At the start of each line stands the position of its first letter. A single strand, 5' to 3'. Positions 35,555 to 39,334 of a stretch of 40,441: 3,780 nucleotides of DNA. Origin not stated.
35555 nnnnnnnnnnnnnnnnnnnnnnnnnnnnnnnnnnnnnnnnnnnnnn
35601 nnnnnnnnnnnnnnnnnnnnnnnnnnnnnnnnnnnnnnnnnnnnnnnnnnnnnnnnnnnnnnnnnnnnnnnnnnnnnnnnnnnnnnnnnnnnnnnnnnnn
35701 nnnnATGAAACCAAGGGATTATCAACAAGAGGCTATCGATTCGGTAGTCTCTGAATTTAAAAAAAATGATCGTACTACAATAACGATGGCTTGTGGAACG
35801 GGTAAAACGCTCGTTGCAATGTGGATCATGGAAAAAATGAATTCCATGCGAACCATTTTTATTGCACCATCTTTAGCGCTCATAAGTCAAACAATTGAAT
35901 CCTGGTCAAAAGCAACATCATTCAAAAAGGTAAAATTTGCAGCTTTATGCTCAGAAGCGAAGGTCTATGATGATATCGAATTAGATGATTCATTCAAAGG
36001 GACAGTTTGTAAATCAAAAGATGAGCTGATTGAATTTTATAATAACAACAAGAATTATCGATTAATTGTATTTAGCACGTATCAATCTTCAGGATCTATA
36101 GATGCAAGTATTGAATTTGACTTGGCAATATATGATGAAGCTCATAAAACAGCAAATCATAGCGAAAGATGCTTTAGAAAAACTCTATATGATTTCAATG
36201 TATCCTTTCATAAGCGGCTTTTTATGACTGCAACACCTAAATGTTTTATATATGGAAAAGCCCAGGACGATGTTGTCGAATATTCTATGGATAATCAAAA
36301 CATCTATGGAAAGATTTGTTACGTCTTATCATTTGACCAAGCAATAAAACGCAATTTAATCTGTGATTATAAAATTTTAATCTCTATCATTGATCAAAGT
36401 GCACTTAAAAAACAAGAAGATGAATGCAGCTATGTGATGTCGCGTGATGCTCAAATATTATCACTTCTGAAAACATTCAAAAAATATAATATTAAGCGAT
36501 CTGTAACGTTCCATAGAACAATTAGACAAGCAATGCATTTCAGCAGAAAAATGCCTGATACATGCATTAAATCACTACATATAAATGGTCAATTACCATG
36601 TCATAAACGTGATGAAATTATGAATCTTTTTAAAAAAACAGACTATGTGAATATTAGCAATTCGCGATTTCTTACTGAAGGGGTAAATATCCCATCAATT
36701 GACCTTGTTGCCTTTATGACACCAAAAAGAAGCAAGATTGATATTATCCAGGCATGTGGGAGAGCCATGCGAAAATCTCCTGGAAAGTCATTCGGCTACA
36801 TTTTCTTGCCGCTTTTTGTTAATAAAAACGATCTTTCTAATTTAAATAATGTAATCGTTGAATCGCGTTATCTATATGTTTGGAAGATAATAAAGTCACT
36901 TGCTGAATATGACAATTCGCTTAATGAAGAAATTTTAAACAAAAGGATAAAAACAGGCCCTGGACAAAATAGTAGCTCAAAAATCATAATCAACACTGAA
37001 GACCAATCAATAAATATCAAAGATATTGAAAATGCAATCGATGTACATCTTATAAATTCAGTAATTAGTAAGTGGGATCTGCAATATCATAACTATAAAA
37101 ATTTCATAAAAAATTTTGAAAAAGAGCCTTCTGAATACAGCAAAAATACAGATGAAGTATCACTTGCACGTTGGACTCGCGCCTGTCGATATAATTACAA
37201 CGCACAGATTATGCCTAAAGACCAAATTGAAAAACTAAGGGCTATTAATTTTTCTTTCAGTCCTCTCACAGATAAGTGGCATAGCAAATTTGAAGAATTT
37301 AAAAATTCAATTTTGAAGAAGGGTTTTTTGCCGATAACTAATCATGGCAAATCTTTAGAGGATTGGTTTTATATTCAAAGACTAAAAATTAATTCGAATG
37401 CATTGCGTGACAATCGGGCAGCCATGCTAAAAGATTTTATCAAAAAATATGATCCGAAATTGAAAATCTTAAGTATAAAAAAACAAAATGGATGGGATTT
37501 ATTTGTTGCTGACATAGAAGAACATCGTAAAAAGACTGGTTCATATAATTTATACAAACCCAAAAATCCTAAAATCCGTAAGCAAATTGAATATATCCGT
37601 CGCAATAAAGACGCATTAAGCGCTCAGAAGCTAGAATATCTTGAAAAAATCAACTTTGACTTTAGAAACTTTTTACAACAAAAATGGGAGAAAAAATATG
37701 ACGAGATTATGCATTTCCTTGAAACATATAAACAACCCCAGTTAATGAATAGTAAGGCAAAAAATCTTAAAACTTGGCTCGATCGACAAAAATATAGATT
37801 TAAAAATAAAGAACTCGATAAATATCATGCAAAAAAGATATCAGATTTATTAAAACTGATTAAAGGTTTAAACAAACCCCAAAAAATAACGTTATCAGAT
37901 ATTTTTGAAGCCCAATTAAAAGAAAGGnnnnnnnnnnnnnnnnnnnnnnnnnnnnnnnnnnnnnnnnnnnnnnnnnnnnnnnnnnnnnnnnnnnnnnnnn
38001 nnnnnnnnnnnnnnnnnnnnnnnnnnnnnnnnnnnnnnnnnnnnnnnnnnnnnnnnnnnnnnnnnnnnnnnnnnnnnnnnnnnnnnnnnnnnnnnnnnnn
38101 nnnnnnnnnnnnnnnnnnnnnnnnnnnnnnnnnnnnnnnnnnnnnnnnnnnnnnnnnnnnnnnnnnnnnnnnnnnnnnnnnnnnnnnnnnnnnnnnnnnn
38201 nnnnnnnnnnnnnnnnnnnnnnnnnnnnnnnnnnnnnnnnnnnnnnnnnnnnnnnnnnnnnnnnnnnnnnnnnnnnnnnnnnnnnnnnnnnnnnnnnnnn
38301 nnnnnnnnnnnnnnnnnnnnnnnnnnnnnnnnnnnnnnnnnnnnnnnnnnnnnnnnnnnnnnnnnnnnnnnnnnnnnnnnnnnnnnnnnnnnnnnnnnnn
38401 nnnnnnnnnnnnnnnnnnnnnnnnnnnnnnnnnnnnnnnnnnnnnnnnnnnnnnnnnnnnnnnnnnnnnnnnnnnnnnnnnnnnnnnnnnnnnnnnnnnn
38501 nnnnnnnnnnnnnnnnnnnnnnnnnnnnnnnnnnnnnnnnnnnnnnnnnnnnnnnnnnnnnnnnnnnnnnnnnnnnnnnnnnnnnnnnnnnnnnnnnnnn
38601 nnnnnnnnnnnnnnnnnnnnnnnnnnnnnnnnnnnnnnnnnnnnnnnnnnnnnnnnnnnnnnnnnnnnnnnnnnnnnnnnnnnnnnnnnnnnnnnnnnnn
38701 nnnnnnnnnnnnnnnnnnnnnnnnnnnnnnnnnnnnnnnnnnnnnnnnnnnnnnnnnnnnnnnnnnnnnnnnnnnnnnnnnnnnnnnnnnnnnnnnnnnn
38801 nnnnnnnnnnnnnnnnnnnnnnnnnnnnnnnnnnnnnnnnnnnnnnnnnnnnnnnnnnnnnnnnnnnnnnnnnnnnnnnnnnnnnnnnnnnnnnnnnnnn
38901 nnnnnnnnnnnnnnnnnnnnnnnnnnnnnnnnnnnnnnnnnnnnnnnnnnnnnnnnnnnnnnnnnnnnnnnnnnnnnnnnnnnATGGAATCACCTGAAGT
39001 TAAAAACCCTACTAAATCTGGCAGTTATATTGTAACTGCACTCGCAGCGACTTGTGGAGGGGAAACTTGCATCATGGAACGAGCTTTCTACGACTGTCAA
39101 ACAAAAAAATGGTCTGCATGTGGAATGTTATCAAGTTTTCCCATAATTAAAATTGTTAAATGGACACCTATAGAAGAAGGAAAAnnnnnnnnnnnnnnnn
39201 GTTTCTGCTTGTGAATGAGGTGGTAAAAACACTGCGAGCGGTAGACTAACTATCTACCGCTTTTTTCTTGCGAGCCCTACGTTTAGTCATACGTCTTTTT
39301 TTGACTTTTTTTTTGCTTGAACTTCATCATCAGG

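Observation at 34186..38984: Repeated pairing of a small membrane-anchored coiled-coil protein with a recombination gene (three paralogs, two ERF annealases)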

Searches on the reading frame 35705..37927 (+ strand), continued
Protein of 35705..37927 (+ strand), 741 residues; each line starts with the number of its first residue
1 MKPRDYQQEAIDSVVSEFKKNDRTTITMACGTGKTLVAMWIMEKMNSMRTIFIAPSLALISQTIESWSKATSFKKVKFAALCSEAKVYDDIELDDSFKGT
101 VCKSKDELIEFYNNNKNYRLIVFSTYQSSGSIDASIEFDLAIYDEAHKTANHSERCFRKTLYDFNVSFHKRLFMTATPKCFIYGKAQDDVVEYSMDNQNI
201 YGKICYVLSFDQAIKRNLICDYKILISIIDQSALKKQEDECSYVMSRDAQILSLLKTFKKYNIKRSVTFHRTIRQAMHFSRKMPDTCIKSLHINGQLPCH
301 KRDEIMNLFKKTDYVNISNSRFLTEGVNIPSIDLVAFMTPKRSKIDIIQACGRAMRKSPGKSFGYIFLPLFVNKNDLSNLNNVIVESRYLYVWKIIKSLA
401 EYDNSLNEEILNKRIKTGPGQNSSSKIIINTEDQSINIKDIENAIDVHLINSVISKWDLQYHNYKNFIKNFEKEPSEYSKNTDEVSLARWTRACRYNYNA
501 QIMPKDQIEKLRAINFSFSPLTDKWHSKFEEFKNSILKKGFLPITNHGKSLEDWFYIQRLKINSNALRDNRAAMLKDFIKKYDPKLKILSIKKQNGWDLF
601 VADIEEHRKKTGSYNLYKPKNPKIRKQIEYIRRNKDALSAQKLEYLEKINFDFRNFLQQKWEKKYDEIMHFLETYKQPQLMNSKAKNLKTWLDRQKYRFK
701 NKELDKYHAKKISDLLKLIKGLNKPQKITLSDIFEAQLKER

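Call 89: search_protein_families(library=pfam, proteins=[L092:6867-7655:+, L099:12052-12300:+, L097:19600-19851:+, L099:12300-12788:+, L099:12794-13246:+, L098:12016-12315:+, L098:12305-12583:+, L092:6677-6862:+, L100:13381-13542:+, L092:4028-4297:+], max_evalue=0.05)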
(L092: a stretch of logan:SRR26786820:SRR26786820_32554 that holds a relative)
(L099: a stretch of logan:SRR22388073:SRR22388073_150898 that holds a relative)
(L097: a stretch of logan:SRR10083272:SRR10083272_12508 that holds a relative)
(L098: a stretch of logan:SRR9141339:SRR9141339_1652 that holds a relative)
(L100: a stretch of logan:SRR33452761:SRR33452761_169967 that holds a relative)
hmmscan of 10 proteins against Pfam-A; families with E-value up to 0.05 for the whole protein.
L092:6867-7655:+ (263 aa): 10 families
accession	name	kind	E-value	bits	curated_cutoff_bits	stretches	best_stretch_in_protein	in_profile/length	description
PF13384.12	HTH_23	-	1.5e-05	25.1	24.6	0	141-172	9-40/50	Homeodomain-like domain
PF25787.1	HTH_SB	-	2e-05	24.7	43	0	139-174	12-47/53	Sleeping Beauty transposase HTH domain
PF00888.28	Cullin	-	0.0016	17.7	33.2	1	22-100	263-343/620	Cullin family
PF19610.4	DUF6115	-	0.0031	18.3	27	0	62-158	37-119/134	Family of unknown function (DUF6115)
PF13518.12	HTH_28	-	0.0056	17.2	25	0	139-168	2-31/52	Helix-turn-helix domain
PF19189.6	Mtf2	-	0.0078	16.4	27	1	74-121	131-184/195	Mtf2 family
PF08069.17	Ribosomal_S13_N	-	0.028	14.9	25.4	0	222-242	30-50/60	Ribosomal S13/S15 N-terminal domain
PF24476.1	DUF7580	-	0.028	14.5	27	1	49-102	256-307/319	Domain of unknown function (DUF7580)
PF15333.11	TAF1D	-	0.033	14.4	27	0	160-220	17-81/215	TATA box-binding protein-associated factor 1D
PF02796.21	HTH_7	-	0.047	14.3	23.8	0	216-247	1-32/45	Helix-turn-helix domain of resolvase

L099:12052-12300:+ (83 aa): 1 family
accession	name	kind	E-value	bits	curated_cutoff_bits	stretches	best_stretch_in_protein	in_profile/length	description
PF17561.7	TssO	-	0.0034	18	29.2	1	4-60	12-67/148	Type VI secretion system, TssO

L097:19600-19851:+ (84 aa): 0 families

L099:12300-12788:+ (163 aa): 0 families

L099:12794-13246:+ (151 aa): 2 families
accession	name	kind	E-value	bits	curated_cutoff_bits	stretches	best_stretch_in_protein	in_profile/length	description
PF19092.6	DUF5780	-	0.017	15.7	28.2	1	82-133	11-63/109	Family of unknown function (DUF5780)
PF12092.13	DUF3568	-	0.021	15.3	23.2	1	72-136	45-107/124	Protein of unknown function (DUF3568)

L098:12016-12315:+ (100 aa): 1 family
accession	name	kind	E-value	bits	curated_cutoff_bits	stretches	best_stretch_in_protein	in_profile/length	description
PF19924.4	DUF6387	-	0.018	15.1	28.9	1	7-93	21-104/258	Family of unknown function (DUF6387)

L098:12305-12583:+ (93 aa): 0 families

L092:6677-6862:+ (62 aa): 0 families

L100:13381-13542:+ (54 aa): 2 families
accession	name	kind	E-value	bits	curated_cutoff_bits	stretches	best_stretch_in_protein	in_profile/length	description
PF19807.5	DUF6290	-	0.0014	19.3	27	1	1-44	1-44/72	Family of unknown function (DUF6290)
PF00794.24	PI3K_rbd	-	0.035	14.7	22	1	18-50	27-59/106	PI3-kinase family, ras-binding domain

L092:4028-4297:+ (90 aa): 0 families

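Call 117: search_solved_structures(query=L092:6867-7655:+, max_evalue=1)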
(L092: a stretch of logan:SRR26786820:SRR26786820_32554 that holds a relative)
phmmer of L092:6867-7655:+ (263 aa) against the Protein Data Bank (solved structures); distinct sequences matched with E-value up to 1: 3.
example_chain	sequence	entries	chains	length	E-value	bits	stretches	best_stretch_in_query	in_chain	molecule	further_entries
9cb6_A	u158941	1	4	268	0.084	15.8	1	111-215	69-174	Response regulator receiver protein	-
2m8e_A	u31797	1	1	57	0.27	14.1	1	137-172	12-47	SLEEPING BEAUTY TRANSPOSASE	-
1res_A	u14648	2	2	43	0.27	14.1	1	139-172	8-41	GAMMA DELTA-RESOLVASE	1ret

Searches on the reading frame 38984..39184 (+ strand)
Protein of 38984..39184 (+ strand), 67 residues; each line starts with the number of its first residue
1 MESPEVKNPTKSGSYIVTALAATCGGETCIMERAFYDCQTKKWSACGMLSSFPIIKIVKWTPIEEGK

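Call 7: search_protein_families(library=pfam, proteins=[window:38984-39184:+], max_evalue=0.1)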
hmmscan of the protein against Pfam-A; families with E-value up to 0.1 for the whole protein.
window:38984-39184:+ (67 aa): 0 families

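Call 8: search_protein_families(library=phrogs, proteins=[window:38984-39184:+], max_evalue=0.01)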
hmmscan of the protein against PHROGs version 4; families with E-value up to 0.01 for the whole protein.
window:38984-39184:+ (67 aa): 0 families

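Call 29: search_protein_families(library=pfam, proteins=[window:38984-39184:+], max_evalue=10)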
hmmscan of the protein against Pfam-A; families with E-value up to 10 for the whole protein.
window:38984-39184:+ (67 aa): 0 families

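Call 61: search_protein_families(library=ncbifam, proteins=[window:38984-39184:+], max_evalue=0.05)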
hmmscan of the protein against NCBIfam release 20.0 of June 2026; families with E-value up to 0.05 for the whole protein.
window:38984-39184:+ (67 aa): 0 families

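Call 62: search_protein_families(library=padloc, proteins=[window:38984-39184:+], max_evalue=0.05)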
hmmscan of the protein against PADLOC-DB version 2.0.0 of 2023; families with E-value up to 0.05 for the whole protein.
window:38984-39184:+ (67 aa): 0 families
